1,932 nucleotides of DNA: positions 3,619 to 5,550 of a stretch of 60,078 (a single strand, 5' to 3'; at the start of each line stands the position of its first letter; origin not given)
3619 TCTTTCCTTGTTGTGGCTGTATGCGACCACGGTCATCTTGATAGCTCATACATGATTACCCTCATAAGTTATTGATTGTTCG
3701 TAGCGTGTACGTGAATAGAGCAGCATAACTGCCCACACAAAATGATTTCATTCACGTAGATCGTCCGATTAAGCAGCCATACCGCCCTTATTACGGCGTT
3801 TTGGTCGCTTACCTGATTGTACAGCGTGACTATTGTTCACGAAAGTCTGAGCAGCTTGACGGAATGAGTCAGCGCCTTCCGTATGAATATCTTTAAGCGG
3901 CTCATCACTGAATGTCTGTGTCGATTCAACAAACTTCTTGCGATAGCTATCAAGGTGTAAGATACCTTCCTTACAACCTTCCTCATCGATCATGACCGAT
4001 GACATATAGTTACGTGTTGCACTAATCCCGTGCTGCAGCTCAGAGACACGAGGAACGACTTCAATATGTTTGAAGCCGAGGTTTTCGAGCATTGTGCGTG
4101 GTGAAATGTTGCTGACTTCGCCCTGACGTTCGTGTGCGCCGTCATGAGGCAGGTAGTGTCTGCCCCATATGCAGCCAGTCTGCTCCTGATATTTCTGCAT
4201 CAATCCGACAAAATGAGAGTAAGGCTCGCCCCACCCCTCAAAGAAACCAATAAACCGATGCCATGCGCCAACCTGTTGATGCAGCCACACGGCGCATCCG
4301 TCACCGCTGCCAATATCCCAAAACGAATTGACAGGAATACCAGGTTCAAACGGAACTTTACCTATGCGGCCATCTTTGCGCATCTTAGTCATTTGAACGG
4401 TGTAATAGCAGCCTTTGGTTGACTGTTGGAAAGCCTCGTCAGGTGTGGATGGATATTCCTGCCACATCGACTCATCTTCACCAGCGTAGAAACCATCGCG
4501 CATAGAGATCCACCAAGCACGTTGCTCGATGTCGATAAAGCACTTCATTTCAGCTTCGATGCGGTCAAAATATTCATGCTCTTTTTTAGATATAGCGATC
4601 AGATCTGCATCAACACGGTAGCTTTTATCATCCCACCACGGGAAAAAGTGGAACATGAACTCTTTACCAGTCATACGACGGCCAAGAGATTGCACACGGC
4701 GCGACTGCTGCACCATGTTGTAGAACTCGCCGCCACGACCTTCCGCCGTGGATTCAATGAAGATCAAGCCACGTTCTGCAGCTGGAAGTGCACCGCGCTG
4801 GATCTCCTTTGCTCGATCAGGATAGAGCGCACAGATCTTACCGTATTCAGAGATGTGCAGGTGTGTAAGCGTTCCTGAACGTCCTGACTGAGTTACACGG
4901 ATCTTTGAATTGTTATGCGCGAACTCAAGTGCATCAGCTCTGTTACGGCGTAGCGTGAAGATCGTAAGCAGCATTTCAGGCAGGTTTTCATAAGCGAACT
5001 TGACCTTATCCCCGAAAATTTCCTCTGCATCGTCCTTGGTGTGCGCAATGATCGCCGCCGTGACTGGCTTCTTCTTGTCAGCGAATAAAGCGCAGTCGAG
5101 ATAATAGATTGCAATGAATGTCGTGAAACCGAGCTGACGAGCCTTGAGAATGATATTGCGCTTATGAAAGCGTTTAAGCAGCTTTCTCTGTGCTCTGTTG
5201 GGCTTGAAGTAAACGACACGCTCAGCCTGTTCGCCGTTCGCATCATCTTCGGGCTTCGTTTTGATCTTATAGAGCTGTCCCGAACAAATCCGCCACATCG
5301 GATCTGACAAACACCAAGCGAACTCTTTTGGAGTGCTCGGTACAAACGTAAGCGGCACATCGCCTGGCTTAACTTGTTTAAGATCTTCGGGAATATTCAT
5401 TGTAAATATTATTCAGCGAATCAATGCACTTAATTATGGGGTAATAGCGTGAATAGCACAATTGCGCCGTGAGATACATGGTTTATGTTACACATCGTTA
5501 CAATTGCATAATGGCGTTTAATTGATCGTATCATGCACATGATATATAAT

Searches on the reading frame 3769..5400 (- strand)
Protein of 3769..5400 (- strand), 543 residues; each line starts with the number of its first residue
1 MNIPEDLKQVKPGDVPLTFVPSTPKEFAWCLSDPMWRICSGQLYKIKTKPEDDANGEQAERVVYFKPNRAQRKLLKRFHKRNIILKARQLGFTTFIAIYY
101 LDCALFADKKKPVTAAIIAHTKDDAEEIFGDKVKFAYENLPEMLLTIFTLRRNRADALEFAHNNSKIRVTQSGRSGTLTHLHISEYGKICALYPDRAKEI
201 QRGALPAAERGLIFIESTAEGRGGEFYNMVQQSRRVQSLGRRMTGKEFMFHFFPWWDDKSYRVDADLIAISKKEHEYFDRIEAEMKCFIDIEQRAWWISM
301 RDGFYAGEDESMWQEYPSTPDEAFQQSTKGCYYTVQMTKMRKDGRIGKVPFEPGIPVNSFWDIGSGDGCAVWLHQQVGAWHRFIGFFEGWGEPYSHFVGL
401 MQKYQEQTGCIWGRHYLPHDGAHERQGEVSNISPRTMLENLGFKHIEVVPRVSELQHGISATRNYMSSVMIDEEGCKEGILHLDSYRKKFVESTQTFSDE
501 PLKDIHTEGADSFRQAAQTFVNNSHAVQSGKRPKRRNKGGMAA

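Call 5: search_protein_families(library=pfam, proteins=[window:3769-5400:-], max_evalue=0.1)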
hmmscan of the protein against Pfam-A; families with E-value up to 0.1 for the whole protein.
window:3769-5400:- (543 aa): 1 family
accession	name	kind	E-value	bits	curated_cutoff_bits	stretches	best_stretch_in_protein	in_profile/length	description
PF03237.21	Terminase_6N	-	0.0062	16.6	22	1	83-158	1-79/215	Terminase large subunit, T4likevirus-type, N-terminal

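Call 6: search_protein_families(library=phrogs, proteins=[window:3769-5400:-], max_evalue=0.01)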
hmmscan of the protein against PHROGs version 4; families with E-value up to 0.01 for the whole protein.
window:3769-5400:- (543 aa): 6 families
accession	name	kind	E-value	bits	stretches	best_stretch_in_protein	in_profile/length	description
phrog_26724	-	unknown function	1.1e-51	176.2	1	30-226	9-190/192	-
phrog_2472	-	unknown function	2.2e-49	169.5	1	218-522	10-310/324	-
phrog_2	-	head and packaging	4.9e-26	92.7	1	49-421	253-534/807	terminase large subunit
phrog_38407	-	unknown function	7.5e-19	68.9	1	214-331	4-119/370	-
phrog_5989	-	head and packaging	1e-05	25.9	1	68-144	143-217/347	terminase large subunit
phrog_675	-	head and packaging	0.0088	15.4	0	63-140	39-113/576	terminase large subunit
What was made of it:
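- Checked: Flanking genes. terL (3769-5400, minus) and terS (8575-9420, or 9399 from the second Met, minus) are confirmed by Pfam and PHROGs (calls 5, 6).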

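Call 8: search_dna_similar(query=window:3769-5400:-, collection=phages, mode=protein, max_rows=25)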
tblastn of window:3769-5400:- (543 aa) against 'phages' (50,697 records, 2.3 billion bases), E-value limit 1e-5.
Records with a match: 707; places in all: 714; records where one place covers at least 80% of the query: 149.
Best place of each record, by identity: 60-80% 11; <60% 696.
By first word of the organism name: Vibrio 256; Stx2a-converting 83; Escherichia 76; Pseudomonas 46; Ralstonia 31; Pelagibacter 22; Caudoviricetes 17; Erwinia 16; Stx2-converting 12; Klebsiella 11; and 51 more.
By host as written in the record: - 329; Pseudomonas aeruginosa 20; Vibrio crassostreae 19; Candidatus Pelagibacter ubique HTCC1062 14; Vibrio cholerae 2095 9; Vibrio cyclitrophicus 8; Escherichia coli K514 (EHEC) 7; Vibrio cholerae 7; and 181 more.
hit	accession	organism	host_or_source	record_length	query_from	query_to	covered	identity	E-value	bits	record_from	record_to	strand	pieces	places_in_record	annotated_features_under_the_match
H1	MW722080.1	Klebsiella phage vB_KpnP_ZX1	Klebsiella sp.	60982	7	543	99%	63.3%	0e+0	717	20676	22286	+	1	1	terminase large subunit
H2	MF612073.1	Klebsiella phage SopranoGao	Klebsiella pneumoniae 51503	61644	7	543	99%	62.9%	0e+0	715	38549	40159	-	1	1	terminase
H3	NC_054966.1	Klebsiella phage SopranoGao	Klebsiella pneumoniae 51503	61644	7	543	99%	62.9%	0e+0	715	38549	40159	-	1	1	terminase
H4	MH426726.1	Erwinia phage Pavtok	Erwinia amylovora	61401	15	543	97%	63.7%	0e+0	719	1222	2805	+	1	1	putative terminase large subunit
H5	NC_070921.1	Erwinia phage Pavtok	Erwinia amylovora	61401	15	543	97%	63.7%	0e+0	719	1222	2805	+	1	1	putative terminase large subunit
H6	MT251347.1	Klebsiella phage LASTA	Klebsiella pneumoniae NI9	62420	7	543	99%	62.5%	0e+0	712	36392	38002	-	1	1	terminase 2C large subunit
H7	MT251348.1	Klebsiella phage SJM3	Klebsiella pneumoniae NI9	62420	7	543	99%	62.5%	0e+0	712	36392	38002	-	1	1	terminase 2C large subunit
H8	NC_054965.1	Klebsiella phage LASTA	Klebsiella pneumoniae NI9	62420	7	543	99%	62.5%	0e+0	712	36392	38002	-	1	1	terminase 2C large subunit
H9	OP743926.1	Erwinia phage Stean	Erwinia amylovora 1/79Sm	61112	15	543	97%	63.2%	0e+0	716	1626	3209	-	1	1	putative terminase large subunit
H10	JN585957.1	Erwinia phage PEp14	Erwinia pyrifoliae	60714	15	543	97%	62.6%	0e+0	719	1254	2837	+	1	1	terL: putative terminase large subunit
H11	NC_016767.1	Erwinia phage PEp14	Erwinia pyrifoliae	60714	15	543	97%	62.6%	0e+0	719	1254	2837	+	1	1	terL: putative terminase large subunit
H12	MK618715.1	Serratia phage Parlo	Serratia marcescens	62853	15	543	97%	58.1%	0e+0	641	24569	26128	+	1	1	terminase large subunit | ribosome_binding_site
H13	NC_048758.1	Serratia phage Parlo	Serratia marcescens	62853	15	543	97%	58.1%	0e+0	641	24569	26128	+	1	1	terminase large subunit | ribosome_binding_site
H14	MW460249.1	Pseudomonas phage Itty13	Pseudomonas aeruginosa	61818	15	536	96%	58.3%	0e+0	631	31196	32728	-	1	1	putative TerL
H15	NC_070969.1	Pseudomonas phage Itty13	Pseudomonas aeruginosa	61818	15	536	96%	58.3%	0e+0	631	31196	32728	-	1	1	putative TerL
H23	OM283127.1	Burkholderia phage JC1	Burkholderia cenocepacia Van1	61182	17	536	96%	49.0%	4e-158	504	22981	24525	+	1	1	terminase large subunit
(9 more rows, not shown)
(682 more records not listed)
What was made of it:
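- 3769..5400 (-): terL (flank). phrog_2 and 63% aa identity to the SopranoGao and PEp14 terL (calls 6, 8).
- On Bcep22-like / PEp14-like podophages (genome context): terL is 49-63% identical to PEp14, SopranoGao, Parlo and JC1 (call 8).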

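Call 9: get_annotated_region(hit=H2, flank=8000)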
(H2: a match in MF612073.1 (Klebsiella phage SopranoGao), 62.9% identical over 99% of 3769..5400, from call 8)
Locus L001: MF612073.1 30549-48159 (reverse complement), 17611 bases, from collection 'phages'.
description: Klebsiella phage SopranoGao, complete genome.
organism: Klebsiella phage SopranoGao (NCBI taxid 2026944)
taxonomy: Viruses; Duplodnaviria; Heunggongvirae; Uroviricota; Caudoviricetes; Lastavirus; Lastavirus sopranogao
host: Klebsiella pneumoniae 51503; source: Seneca Wastewater Treatment Plant; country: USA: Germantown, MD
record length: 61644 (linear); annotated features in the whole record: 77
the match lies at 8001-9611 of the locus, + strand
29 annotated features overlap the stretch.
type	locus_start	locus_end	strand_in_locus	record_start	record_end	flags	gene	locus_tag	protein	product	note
CDS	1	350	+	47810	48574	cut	-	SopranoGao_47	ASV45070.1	DNA-binding protein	-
CDS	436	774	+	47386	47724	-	-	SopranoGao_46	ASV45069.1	hypothetical protein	-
CDS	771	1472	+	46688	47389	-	-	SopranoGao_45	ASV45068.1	DNA methyltransferase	-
CDS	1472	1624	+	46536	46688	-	-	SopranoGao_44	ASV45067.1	hypothetical protein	-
CDS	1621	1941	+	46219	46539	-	-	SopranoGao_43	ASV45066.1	hypothetical protein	-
CDS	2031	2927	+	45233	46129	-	-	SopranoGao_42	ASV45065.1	Eaa1 protein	-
CDS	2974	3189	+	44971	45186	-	-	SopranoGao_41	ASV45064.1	hypothetical protein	-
CDS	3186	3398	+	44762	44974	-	-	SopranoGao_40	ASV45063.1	hypothetical protein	-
CDS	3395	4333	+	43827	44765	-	-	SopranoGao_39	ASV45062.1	transcriptional regulator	-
CDS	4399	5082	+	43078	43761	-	-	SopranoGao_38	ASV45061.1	hypothetical protein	-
CDS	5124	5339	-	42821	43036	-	-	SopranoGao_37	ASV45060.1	hypothetical protein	-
CDS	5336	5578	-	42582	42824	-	-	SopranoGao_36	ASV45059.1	pyruvate ferredoxin/flavodoxin oxidoreductase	-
CDS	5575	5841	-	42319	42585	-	-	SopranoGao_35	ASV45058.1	hypothetical protein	-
CDS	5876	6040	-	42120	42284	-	-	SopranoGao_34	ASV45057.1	transcriptional regulator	-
CDS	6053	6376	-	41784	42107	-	-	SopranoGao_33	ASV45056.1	hypothetical protein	-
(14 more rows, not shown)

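Call 10: get_annotated_region(hit=H10, flank=8000)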
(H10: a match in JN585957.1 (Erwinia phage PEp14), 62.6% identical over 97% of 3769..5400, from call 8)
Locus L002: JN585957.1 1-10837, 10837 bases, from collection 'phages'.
description: Erwinia phage PEp14, complete genome.
organism: Erwinia phage PEp14 (NCBI taxid 1131315)
taxonomy: Viruses; Duplodnaviria; Heunggongvirae; Uroviricota; Caudoviricetes; Pavtokvirus; Pavtokvirus PEp14
host: Erwinia pyrifoliae; source: -; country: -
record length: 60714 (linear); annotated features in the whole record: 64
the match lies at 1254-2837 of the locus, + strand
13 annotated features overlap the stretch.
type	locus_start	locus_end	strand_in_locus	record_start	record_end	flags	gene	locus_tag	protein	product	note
CDS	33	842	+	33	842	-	terS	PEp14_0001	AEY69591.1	putative terminase small subunit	similar to terminase small subunit [Syntrophobotulus glycolicus DSM 8271]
CDS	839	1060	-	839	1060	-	-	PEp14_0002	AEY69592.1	hypothetical protein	similar to hypothetical protein YpsIP31758_A0035 [Yersinia pseudotuberculosis IP 31758]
CDS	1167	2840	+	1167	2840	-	terL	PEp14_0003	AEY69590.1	putative terminase large subunit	similar to gp44 [Burkholderia phage BcepIL02], Bcep22gp49 [Burkholderia phage Bcep22], and putative terminase large ...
CDS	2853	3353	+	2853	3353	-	-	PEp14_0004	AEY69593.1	hypothetical protein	similar to gp049 [Erwinia phage vB_EamP-S6]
CDS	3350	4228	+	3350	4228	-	-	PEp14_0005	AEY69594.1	hypothetical protein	similar to phage minor tail protein L [Rahnella sp. Y9602]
CDS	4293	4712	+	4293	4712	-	-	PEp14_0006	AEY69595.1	hypothetical protein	similar to hypothetical protein OINT_3000018 [Ochrobactrum intermedium LMG 3301]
CDS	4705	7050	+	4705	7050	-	-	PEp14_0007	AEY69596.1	putative portal protein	similar to hypothetical protein PBC5p43 [Sinorhizobium phage PBC5]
CDS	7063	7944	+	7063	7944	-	-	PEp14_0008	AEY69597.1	hypothetical protein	similar to Bcep22gp52 [Burkholderia phage Bcep22]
CDS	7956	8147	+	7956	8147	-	-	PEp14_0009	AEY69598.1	hypothetical protein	similar to gp49 [Burkholderia phage BcepIL02]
CDS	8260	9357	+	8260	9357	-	-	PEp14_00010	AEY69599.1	hypothetical protein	similar to hypothetical protein PBC5p07 [Sinorhizobium phage PBC5]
CDS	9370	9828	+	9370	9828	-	-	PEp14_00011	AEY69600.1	hypothetical protein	similar to gp51 [Burkholderia phage BcepIL02]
CDS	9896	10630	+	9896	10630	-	-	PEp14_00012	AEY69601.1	hypothetical protein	similar to Bcep22gp57 [Burkholderia phage Bcep22]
CDS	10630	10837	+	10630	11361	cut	-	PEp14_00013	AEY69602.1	hypothetical protein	similar to hypothetical protein OINT_3000028 [Ochrobactrum intermedium LMG 3301] and hypothetical protein PBC5p08 ...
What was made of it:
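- Closest known: Single opposite-strand Xre-type HTH gene between terS and terL in Lastavirus. Same: A small opposite-strand gene converges on the 3' end of terS and diverges from terL (calls 9, 10).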

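Call 30: get_annotated_region(hit=H12, flank=5000)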
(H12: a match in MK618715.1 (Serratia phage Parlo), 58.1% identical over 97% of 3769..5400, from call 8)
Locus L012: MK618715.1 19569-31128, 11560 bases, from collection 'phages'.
description: Serratia phage Parlo, complete genome.
organism: Serratia phage Parlo (NCBI taxid 2557554)
taxonomy: Viruses; Duplodnaviria; Heunggongvirae; Uroviricota; Caudoviricetes; Parlovirus; Parlovirus parlo
host: Serratia marcescens; source: mixed swine fecal and soil samples; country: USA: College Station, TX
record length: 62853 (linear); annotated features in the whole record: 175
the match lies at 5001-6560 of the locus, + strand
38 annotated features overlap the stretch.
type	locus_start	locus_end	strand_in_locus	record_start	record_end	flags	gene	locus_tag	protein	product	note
CDS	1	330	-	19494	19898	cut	-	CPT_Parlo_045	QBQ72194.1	hypothetical protein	-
regulatory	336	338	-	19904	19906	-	-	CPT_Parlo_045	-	ribosome_binding_site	CPT_Parlo_045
CDS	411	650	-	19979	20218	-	-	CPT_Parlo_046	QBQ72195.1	hypothetical protein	-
regulatory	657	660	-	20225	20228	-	-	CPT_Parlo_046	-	ribosome_binding_site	CPT_Parlo_046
CDS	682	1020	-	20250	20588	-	-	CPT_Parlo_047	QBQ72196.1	hypothetical protein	-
CDS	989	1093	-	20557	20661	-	-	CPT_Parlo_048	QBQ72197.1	hypothetical protein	-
regulatory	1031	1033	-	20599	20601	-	-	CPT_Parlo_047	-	ribosome_binding_site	CPT_Parlo_047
regulatory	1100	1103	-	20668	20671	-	-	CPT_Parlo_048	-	ribosome_binding_site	CPT_Parlo_048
CDS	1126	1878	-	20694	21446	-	-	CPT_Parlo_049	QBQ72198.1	hypothetical protein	-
regulatory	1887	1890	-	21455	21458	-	-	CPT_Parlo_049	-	ribosome_binding_site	CPT_Parlo_049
CDS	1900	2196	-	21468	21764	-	-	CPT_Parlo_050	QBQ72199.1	hypothetical protein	-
CDS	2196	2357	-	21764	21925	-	-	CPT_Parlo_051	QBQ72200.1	hypothetical protein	-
regulatory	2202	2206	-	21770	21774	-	-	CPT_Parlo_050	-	ribosome_binding_site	CPT_Parlo_050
regulatory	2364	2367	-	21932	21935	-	-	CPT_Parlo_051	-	ribosome_binding_site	CPT_Parlo_051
CDS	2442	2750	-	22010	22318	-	-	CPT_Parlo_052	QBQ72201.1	hypothetical protein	-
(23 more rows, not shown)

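Call 31: get_annotated_region(hit=H14, flank=5000)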
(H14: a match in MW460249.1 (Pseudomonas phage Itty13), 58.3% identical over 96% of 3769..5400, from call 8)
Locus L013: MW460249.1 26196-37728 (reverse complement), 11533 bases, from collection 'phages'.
description: Pseudomonas phage Itty13, complete genome.
organism: Pseudomonas phage Itty13 (NCBI taxid 2805750)
taxonomy: Viruses; Duplodnaviria; Heunggongvirae; Uroviricota; Caudoviricetes; Ittyvirus; Ittyvirus itty13
host: Pseudomonas aeruginosa; source: sewage sample; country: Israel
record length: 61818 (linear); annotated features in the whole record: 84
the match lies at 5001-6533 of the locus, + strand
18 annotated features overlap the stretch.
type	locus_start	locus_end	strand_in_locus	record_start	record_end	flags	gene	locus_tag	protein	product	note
CDS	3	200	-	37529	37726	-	-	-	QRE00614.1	hypothetical protein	-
CDS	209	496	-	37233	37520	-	-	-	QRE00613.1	hypothetical protein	-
CDS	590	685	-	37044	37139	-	-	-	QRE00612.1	hypothetical protein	-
CDS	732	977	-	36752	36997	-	-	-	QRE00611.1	hypothetical protein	-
CDS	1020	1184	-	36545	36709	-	-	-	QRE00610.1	hypothetical protein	-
CDS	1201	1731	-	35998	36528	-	-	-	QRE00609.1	hypothetical protein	-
CDS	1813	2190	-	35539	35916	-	-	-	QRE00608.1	hypothetical protein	-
CDS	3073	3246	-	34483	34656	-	-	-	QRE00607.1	hypothetical protein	-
CDS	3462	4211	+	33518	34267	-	-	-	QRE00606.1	terminase small subunit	-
CDS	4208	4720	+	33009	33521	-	-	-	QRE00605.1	hypothetical protein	-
CDS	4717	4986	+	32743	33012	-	-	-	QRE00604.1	hypothetical protein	-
CDS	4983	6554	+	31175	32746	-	-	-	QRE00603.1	putative TerL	putative phage TerL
CDS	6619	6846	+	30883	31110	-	-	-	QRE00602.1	hypothetical protein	-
CDS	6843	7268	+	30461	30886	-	-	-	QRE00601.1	hypothetical protein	-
CDS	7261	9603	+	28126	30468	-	-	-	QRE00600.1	hypothetical protein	-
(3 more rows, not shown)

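Call 32: get_annotated_region(hit=H23, flank=5000)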
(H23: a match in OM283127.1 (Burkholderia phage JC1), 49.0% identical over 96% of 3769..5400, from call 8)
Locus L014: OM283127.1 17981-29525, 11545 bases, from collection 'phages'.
description: Burkholderia phage JC1, complete genome.
organism: Burkholderia phage JC1 (NCBI taxid 2914166)
taxonomy: Viruses; Duplodnaviria; Heunggongvirae; Uroviricota; Caudoviricetes; Lessievirus
host: Burkholderia cenocepacia Van1; source: soil; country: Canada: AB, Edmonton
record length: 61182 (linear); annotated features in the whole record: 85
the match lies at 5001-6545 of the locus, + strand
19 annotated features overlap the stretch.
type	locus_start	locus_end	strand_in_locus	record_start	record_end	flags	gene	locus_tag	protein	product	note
CDS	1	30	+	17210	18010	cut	-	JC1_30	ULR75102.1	terminase small subunit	-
CDS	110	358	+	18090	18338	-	-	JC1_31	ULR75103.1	hypothetical protein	-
CDS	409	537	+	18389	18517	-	-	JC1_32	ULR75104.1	hypothetical protein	-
CDS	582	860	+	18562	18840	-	-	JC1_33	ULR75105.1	hypothetical protein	-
CDS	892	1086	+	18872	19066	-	-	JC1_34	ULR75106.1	hypothetical protein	-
CDS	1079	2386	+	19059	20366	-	-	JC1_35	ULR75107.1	hypothetical protein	-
CDS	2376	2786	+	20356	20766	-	-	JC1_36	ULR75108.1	hypothetical protein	-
CDS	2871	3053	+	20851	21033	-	-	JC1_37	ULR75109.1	hypothetical protein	-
CDS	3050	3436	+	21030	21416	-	-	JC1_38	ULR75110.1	hypothetical protein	-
CDS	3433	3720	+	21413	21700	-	-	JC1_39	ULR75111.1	hypothetical protein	-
CDS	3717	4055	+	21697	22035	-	-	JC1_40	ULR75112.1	hypothetical protein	-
CDS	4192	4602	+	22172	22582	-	-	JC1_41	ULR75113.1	hypothetical protein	-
CDS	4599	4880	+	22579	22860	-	-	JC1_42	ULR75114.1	hypothetical protein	-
CDS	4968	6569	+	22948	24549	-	-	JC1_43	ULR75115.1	terminase large subunit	-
CDS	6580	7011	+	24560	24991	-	-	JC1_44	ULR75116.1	hypothetical protein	-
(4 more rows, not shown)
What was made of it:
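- Closest known: terS-terL separation in Bcep22-like phages. Same: I counted 12 genes in the JC1 gap (call 32), and saw the split in Itty13 and Parlo as well (calls 30, 31). terL here is 49-63% identical to this group (call 8).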

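Call 43: find_related_loci(query=window:3769-5400:-, collection=viral_contigs, flank=10000)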
Query window:3769-5400:- (543 aa) in viral_contigs; peptide patterns used: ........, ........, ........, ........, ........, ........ (x = any residue, [..] = any of these).
13 stretches matched a pattern; 3 encode a relative of the query (tblastn E <= 1e-3); 3 distinct loci.
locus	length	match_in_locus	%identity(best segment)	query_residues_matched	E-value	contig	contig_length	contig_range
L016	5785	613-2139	35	1-517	3e-90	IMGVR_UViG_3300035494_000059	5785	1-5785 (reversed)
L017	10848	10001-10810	42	22-297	4e-57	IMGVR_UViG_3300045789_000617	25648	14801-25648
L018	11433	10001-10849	39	31-327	1e-45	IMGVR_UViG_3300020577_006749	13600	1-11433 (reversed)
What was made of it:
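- Tried and rejected: Only 3 distant loci (call 43).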

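Call 106: find_related_loci(query=window:3769-5400:-, collection=genome_contigs, flank=6000)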
Query window:3769-5400:- (543 aa) in genome_contigs; peptide patterns used: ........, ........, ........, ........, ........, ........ (x = any residue, [..] = any of these).
52 stretches matched a pattern; 1 encode a relative of the query (tblastn E <= 1e-3); 1 distinct loci.
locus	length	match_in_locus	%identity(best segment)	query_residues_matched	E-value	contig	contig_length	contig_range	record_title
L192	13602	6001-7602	46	1-542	6e-156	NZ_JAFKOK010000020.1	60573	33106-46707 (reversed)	Rhodobacter sp. NTK016B NODE_20_length_60573_cov_75.551274, whole genome shotgun sequence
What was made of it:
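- Tried and rejected: One 46%-identical Rhodobacter contig, so no host assignment (call 106).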
